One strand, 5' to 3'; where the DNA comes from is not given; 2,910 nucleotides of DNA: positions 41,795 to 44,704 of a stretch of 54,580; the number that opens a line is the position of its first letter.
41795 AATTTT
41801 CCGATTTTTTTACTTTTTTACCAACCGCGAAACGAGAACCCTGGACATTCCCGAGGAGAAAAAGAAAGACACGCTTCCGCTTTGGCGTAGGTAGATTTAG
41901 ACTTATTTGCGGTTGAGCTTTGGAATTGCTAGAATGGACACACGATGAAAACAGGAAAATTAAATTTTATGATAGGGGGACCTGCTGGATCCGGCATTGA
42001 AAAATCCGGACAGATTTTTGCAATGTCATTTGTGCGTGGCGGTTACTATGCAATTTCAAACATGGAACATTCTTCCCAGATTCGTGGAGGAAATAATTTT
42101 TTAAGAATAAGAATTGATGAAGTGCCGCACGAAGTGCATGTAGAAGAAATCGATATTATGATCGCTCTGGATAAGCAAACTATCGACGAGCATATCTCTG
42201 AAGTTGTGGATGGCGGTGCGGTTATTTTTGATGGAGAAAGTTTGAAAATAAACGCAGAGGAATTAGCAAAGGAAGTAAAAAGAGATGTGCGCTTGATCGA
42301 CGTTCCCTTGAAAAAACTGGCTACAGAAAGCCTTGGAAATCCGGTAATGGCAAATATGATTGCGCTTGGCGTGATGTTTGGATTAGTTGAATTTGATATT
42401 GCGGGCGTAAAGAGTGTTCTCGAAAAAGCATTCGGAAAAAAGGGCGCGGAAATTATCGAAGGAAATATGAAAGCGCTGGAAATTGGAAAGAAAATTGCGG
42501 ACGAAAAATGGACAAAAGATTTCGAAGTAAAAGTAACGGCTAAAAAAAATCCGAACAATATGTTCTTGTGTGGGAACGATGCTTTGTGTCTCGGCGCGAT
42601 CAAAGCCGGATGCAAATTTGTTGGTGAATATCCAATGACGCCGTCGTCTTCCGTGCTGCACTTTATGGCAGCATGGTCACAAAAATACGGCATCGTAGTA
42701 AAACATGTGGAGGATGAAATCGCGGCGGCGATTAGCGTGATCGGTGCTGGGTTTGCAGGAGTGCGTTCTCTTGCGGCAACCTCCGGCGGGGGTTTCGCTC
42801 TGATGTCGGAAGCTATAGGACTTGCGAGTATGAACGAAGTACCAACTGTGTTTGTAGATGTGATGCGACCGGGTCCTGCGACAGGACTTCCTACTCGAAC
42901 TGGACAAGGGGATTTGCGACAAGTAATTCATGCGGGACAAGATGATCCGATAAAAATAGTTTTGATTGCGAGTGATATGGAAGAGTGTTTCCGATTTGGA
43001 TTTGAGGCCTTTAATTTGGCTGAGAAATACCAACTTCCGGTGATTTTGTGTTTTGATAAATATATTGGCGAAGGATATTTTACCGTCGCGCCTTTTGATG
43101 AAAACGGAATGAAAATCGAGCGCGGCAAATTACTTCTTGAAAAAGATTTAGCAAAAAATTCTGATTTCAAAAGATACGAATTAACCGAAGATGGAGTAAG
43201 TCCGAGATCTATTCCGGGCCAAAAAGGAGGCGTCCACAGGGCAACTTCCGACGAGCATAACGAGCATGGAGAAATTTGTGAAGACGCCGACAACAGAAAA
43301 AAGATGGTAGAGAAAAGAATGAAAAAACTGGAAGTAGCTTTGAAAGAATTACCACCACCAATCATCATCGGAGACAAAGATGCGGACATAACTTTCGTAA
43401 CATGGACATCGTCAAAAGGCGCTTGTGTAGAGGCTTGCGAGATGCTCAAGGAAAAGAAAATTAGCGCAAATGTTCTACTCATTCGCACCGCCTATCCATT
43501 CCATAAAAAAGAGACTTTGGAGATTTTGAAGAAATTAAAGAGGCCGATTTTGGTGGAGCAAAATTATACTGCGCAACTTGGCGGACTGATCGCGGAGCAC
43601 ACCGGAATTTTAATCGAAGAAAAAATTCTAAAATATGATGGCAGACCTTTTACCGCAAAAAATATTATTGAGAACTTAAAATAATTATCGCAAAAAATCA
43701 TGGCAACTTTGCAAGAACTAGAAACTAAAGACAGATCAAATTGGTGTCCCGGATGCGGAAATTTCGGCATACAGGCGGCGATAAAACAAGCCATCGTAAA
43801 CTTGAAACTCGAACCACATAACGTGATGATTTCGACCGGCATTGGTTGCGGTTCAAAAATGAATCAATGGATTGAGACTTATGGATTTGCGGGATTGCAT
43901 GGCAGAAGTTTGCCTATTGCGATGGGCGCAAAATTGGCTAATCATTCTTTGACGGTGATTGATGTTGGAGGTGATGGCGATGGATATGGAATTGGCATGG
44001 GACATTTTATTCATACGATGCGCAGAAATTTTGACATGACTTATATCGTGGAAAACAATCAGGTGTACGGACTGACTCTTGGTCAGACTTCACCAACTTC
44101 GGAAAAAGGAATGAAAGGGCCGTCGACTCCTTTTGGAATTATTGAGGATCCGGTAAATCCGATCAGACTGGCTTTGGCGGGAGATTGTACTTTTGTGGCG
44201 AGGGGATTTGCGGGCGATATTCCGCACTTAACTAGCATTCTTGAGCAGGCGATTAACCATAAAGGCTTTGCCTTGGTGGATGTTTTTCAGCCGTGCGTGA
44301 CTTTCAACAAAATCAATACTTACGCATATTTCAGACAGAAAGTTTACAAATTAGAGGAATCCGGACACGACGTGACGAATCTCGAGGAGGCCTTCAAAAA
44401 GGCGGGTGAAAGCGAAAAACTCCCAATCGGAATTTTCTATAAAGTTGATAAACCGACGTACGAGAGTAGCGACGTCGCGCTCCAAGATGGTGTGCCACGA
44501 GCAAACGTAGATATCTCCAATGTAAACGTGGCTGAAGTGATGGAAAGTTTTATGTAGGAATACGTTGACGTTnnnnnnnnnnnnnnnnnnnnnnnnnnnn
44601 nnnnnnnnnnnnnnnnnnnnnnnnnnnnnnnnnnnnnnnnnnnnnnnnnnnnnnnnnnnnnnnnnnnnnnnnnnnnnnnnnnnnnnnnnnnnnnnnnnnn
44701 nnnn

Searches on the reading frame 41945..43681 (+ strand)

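Call 14: search_protein_families(library=pfam, proteins=[window:41945-43681:+])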
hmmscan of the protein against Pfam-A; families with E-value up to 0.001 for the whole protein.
window:41945-43681:+ (579 aa): 4 families
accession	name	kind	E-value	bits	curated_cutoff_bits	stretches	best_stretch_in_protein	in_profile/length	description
PF01855.24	POR_N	-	5e-55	187.2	27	1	217-456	2-230/231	Pyruvate flavodoxin/ferredoxin oxidoreductase, thiamine diP-bdg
PF01558.24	POR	-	2.2e-33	116.3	27.4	1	14-181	1-171/173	Pyruvate ferredoxin/flavodoxin oxidoreductase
PF02780.25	Transketolase_C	-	4.5e-09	36.7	25.9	1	478-542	8-72/124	Transketolase, C-terminal domain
PF17147.9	PFOR_II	-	2.1e-06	28.4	27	1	480-552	1-73/102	Pyruvate:ferredoxin oxidoreductase core domain II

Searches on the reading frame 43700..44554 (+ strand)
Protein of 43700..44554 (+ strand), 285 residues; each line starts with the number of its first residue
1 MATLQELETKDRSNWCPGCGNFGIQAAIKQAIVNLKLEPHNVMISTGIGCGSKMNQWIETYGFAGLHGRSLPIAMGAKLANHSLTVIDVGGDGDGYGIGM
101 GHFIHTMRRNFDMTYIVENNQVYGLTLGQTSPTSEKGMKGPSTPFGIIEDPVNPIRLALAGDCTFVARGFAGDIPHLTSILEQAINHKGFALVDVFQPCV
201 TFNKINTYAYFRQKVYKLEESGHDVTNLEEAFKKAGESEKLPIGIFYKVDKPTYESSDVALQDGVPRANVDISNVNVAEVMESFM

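Call 45: search_protein_families(library=ncbifam, proteins=[window:43700-44554:+])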
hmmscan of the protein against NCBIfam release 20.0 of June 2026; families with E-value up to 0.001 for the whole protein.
window:43700-44554:+ (285 aa): 26 families (the best 25 are shown)
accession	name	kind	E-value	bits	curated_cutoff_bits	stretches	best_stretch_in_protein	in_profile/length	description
NF008820.0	PRK11866.1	equivalog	3.2e-122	407.4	402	1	4-281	6-284/287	2-oxoacid ferredoxin oxidoreductase subunit beta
TIGR02177.1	PorB_KorB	subfamily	7.4e-104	347.2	261.9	1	14-265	2-263/286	2-oxoacid:acceptor oxidoreductase, beta subunit, pyruvate/2-ketoisovalerate family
NF008821.0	PRK11869.1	equivalog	3.2e-99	331.4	438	1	13-282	14-282/286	2-oxoacid ferredoxin oxidoreductase subunit beta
NF041171.1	Oxoac_fdxbeta_Archa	equivalog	7e-86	288.2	423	1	13-256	3-258/296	2-oxoacid:ferredoxin oxidoreductase subunit beta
NF007207.0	PRK09628.1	equivalog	1.7e-47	162.4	364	1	13-250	16-253/277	2-oxoglutarate ferredoxin oxidoreductase subunit beta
NF004772.0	PRK06112.1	subfamily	3.2e-09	35.6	673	1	46-209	419-571/578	acetolactate synthase catalytic subunit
NF008819.1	PRK11865.1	equivalog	4e-08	32.8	405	1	70-201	78-214/300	pyruvate synthase subunit PorB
TIGR03336.1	IOR_alpha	equivalog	1.1e-07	30.6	650.9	1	14-216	357-548/595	indolepyruvate ferredoxin oxidoreductase subunit alpha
NF008818.0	PRK11864.1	subfamily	2.2e-07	30.3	405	1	81-201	90-210/300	3-methyl-2-oxobutanoate dehydrogenase subunit beta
NF006203.0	PRK08327.1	equivalog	3.3e-06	25.9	456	1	53-124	421-492/571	thiamine pyrophosphate-requiring protein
NF005470.0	PRK07064.1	equivalog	2.3e-05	23.7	495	1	60-125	402-466/552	thiamine pyrophosphate-binding protein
NF045766.1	PhenlGlyoxDHPadI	equivalog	2.4e-05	23.3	700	1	83-206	231-361/443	NADH-dependent phenylglyoxylate dehydrogenase subunit beta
NF004813.0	PRK06163.1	equivalog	4.7e-05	23.2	240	1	64-135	56-127/202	hypothetical protein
NF005713.0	PRK07525.1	subfamily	5.3e-05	21.8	620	1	58-124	429-493/592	sulfoacetaldehyde acetyltransferase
TIGR00118.1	acolac_lg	equivalog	6.8e-05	21.5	538.35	1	53-125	399-469/557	biosynthetic-type acetolactate synthase large subunit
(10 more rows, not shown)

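Call 46: find_related_loci(query=window:43700-44554:+, collection=genome_contigs, flank=3000)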
Query window:43700-44554:+ (285 aa) in genome_contigs; peptide patterns used: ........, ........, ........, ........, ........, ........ (x = any residue, [..] = any of these).
599 stretches matched a pattern (row limit reached: there are more); 567 encode a relative of the query (tblastn E <= 1e-3); the best 80 are kept; 80 distinct loci.
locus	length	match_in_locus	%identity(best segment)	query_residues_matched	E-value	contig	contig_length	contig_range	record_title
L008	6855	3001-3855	85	1-285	2e-160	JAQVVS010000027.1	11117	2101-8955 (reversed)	MAG: Candidatus Gracilibacteria bacterium isolate STF1_85 NODE_18219_length_11117_cov_2.397634_Sandtown_F1, whole genome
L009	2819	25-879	84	1-285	4e-167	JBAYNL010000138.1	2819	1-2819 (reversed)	MAG: Candidatus Gracilibacteria bacterium isolate SO_2016_LW1_63 scaffold76019_LW64-88_2016, whole genome shotgun sequen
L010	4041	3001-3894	58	1-285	4e-114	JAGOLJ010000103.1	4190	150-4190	Candidatus Gracilibacteria bacterium isolate Go_SlDig_bin_464 Go_SlDig_75598_length_4190_cov_4.063746, whole genome shot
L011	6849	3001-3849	62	3-285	9e-112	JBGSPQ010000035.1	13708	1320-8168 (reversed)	MAG: Candidatus Gracilibacteria bacterium isolate JTS-AC308 k141_4364445, whole genome shotgun sequence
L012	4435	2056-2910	56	1-285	2e-111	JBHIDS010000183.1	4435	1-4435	MAG: Candidatus Methanofastidiosia archaeon isolate b3.sp3_bin.27 NODE_9289_length_4435_cov_5.870091, whole genome shotg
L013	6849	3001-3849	61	3-285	2e-109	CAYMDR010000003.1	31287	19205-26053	MAG TPA_asm: uncultured Candidatus Peribacteria bacterium isolate SRP278252_co2_54 genome assembly, contig: NODE_2824_le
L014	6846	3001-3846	60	4-285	8e-109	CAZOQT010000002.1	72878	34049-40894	MAG TPA_asm: uncultured Candidatus Peribacteria bacterium isolate SRP278252_co2_755 genome assembly, contig: NODE_542_le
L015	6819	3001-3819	57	12-284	3e-106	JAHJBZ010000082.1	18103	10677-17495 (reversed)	MAG: Patescibacteria group bacterium isolate Modern_marine.mb.280 Modern_marine.mb.280_k141_2372763, whole genome shotgu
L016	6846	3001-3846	58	1-284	4e-105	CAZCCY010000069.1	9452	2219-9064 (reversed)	MAG TPA_asm: uncultured Methanosarcinales archaeon isolate SRP216583_co2_137 genome assembly, contig: NODE_6113_length_9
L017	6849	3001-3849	58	3-285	7e-105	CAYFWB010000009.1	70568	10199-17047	MAG TPA_asm: uncultured Candidatus Peribacteria bacterium isolate ERP107533_co1_137 genome assembly, contig: NODE_89_len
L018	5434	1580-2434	59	3-284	4e-104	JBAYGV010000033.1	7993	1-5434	MAG: Candidatus Micrarchaeia archaeon isolate SO_2016_GW1_133 scaffold17067_OW334_2016, whole genome shotgun sequence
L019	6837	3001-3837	54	6-285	5e-104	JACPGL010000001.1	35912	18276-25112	MAG: Candidatus Kerfeldbacteria bacterium isolate NC_groundwater_386_Ag_B-0.1um_51_13 GD18-4_B1_scaffold_110807, whole g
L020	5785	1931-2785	57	1-285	3e-103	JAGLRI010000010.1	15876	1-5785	MAG: Candidatus Bathyarchaeota archaeon isolate RS_9_1 ROV157_9.bin.1.fa_10, whole genome shotgun sequence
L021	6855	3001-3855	54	1-285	2e-103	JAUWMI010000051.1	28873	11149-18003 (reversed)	MAG: Candidatus Sumerlaeota bacterium isolate CSMAG_2394 CSMAG_2394_k141_575314_length_28873_cov_9.9731, whole genome sh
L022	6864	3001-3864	58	1-285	2e-102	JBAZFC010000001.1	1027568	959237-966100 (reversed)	MAG: Candidatus Micrarchaeia archaeon isolate SO_2017_LW3_140 NODE_4_length_1027568_cov_2.448797_LW162_2017, whole genom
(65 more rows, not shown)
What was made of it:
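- On T9SS cargo C-terminal domain (TIGR04183 / type B): The lineage assignment to CPR (call 46) makes it unlikely, on background knowledge.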
